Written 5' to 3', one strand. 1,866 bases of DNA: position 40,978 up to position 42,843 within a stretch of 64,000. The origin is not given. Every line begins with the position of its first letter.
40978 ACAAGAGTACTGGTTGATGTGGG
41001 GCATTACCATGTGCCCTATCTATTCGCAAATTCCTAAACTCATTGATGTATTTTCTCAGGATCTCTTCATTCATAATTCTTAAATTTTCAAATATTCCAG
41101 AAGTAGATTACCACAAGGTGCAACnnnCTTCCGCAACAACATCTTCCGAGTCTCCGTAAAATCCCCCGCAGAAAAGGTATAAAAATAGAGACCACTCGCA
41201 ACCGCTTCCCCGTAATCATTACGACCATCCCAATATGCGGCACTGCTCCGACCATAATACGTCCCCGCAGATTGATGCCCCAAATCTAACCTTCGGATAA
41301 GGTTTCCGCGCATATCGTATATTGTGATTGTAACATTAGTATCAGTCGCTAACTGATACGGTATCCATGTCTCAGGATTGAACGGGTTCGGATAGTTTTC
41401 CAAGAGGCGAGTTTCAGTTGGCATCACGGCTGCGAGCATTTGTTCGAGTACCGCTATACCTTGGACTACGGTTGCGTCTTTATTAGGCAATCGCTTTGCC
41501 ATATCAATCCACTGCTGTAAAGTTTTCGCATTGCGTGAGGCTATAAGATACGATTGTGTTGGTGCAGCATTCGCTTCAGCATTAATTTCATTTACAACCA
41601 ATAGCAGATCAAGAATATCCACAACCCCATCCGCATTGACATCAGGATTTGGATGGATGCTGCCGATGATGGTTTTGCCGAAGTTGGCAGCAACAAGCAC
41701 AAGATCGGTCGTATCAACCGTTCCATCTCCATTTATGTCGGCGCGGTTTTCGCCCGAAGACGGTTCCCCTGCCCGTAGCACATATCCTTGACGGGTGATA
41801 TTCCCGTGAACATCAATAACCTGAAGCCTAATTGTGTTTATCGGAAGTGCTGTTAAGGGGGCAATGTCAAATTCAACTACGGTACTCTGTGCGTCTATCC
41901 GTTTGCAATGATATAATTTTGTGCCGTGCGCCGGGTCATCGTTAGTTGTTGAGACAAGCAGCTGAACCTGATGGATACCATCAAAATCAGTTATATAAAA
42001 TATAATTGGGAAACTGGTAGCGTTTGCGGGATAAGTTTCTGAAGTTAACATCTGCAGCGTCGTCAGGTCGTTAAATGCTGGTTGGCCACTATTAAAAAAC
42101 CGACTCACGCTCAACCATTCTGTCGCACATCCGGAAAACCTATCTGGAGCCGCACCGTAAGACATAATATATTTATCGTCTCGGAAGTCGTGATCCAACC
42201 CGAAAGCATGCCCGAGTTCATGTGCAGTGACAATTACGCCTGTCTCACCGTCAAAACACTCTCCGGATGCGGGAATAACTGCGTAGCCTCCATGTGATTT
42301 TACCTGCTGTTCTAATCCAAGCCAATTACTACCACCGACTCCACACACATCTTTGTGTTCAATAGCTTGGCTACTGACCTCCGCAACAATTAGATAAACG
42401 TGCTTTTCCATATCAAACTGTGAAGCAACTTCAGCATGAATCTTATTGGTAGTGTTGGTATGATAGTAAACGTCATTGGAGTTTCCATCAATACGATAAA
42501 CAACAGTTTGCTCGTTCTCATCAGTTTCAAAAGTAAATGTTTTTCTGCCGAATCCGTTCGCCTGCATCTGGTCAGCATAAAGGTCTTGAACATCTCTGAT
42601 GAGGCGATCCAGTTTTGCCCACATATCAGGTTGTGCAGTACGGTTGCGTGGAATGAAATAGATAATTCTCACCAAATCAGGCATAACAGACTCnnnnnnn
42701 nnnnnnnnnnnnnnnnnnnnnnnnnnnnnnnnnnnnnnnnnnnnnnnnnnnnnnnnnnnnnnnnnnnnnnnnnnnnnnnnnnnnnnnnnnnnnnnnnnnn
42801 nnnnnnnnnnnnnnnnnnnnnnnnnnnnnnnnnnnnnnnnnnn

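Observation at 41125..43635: A chimeric secreted protein combines a WD40 propeller, a metzincin protease, dockerin repeats and a T9SS-like C-terminal domain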

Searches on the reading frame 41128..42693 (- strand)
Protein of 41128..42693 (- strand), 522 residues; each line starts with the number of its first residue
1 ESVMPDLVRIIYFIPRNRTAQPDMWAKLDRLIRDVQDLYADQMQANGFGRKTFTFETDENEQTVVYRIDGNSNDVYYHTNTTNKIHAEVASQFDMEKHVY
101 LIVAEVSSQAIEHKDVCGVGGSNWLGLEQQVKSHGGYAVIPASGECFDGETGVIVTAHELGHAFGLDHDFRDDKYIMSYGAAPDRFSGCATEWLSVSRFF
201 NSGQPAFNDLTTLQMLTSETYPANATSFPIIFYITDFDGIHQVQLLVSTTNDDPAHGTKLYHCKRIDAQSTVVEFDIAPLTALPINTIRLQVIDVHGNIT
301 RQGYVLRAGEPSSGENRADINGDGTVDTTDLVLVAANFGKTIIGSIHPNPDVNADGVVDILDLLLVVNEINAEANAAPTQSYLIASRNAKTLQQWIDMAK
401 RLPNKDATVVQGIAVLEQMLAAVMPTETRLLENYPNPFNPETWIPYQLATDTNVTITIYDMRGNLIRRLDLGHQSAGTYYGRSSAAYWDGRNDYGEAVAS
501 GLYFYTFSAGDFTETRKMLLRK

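Call 8: search_solved_structures(query=window:41128-42693:-, max_evalue=10, show_alignments=3)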
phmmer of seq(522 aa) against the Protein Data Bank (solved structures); distinct sequences matched with E-value up to 10: 54.
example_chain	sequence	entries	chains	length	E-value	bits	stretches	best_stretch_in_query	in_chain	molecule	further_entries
8dek_B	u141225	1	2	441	7e-08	34.9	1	9-169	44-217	NPCBM/NEW2 domain-containing protein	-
8df2_A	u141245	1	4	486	8.7e-08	34.6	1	9-169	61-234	NPCBM/NEW2 domain-containing protein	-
2y3n_B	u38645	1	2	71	1.4e-05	27.3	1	317-367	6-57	CELLULOSOMAL FAMILY-48 PROCESSIVE GLYCOSIDE HYDROLASE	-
3osv_A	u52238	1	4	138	0.0004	22.5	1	450-506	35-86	Flagellar basal-body rod modification protein FlgD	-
6kg9_A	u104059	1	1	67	0.0064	18.5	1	317-371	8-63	And cellulose-binding endoglucanase family 9 CelL ortholog dockerin domain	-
2jnk_A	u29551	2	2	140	0.0068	18.4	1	302-366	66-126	Hyalurononglucosaminidase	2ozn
6za2_A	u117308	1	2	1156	0.011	17.8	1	447-506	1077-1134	Por secretion system protein porU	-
6z2d_A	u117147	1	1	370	0.014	17.4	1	8-58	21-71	O-glycan protease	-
6z2o_A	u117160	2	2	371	0.014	17.4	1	8-58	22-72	O-glycan protease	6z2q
1ohz_B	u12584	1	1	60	0.015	17.2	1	318-366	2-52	ENDO-1,4-BETA-XYLANASE Y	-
2ccl_B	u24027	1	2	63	0.018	17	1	318-366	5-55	ENDO-1,4-BETA-XYLANASE Y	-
6kge_D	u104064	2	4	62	0.018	17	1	318-370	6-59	And cellulose-binding endoglucanase family 9 CelL ortholog dockerin domain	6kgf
4fl4_A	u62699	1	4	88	0.024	16.6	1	313-366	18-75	Glycoside hydrolase family 9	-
6kgc_B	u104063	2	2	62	0.032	16.2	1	318-370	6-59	And cellulose-binding endoglucanase family 9 CelL ortholog dockerin domain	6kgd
1daq_A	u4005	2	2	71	0.069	15.1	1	318-377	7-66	ENDOGLUCANASE SS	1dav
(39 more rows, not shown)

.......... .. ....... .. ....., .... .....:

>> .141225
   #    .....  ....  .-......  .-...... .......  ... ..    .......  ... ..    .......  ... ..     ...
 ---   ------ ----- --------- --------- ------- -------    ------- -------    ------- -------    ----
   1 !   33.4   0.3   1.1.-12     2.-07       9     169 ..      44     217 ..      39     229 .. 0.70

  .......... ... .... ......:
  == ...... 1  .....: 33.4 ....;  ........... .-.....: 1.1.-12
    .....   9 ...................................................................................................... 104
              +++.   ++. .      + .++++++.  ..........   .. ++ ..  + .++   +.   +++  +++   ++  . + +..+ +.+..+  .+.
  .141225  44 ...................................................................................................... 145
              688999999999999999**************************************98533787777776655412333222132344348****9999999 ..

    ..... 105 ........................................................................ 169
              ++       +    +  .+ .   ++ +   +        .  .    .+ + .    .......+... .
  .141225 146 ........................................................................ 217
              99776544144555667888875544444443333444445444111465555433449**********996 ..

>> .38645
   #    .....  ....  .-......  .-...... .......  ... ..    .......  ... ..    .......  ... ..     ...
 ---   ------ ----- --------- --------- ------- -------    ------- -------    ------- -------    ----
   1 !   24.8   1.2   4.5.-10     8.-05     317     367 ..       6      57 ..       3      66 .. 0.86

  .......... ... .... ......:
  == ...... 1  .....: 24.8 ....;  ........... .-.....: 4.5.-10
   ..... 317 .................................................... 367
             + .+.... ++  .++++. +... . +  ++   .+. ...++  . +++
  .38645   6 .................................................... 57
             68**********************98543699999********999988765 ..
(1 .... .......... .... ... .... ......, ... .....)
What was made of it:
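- On Reprolysin/adamalysin (M12B): ADAM17 sequence matches have E about 1 (call 8).
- Closest known: Cellulosomal and non-cellulosomal cohesin-dockerin systems of Firmicutes. Same: A canonical duplicated dockerin Ca-loop and helix motif; the best PDB match is the dockerin of 2Y3N (call 8).
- They fall opposite a gap and opposite V469, in a poorly aligned stretch (call 8).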

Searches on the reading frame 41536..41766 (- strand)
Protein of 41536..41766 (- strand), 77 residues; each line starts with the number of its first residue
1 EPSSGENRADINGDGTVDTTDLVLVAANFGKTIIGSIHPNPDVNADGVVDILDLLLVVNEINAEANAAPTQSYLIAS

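Call 7: search_protein_families(library=pfam, proteins=[window:41536-41766:-], max_evalue=10)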
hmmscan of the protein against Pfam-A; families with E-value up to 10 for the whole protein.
seq(77 aa): 7 families
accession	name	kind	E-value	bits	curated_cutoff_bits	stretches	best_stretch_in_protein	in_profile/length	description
PF00404.24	Dockerin_1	-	7.5e-13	48.9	22.9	2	42-67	3-28/57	Dockerin type I domain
PF13202.12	EF-hand_5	-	0.00079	19.2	25.9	1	8-22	7-21/25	EF hand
PF00036.39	EF-hand_1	-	0.0011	18.8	25.4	1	8-25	8-25/29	EF hand domain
PF13405.12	EF-hand_6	-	0.011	15.9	25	1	8-27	8-27/30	EF-hand domain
PF13499.12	EF-hand_7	-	0.32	11.8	30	1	9-27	11-30/67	EF-hand domain pair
PF01839.29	FG-GAP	-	0.41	11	22.1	1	9-18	8-17/37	FG-GAP repeat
PF20615.3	DUF6802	-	0.81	10.1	27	0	8-20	33-45/102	Family of unknown function (DUF6802)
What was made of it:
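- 41578..41745 (-): Type-I dockerin, residues ~631-686: two Ca-binding loops (D633-D644, D665-D676), each followed by a helix. Dockerin_1 E 7.5e-13 (call 7).
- On Type-I dockerin: PF00404 scores 48.9 bits against 22.9 (call 7).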
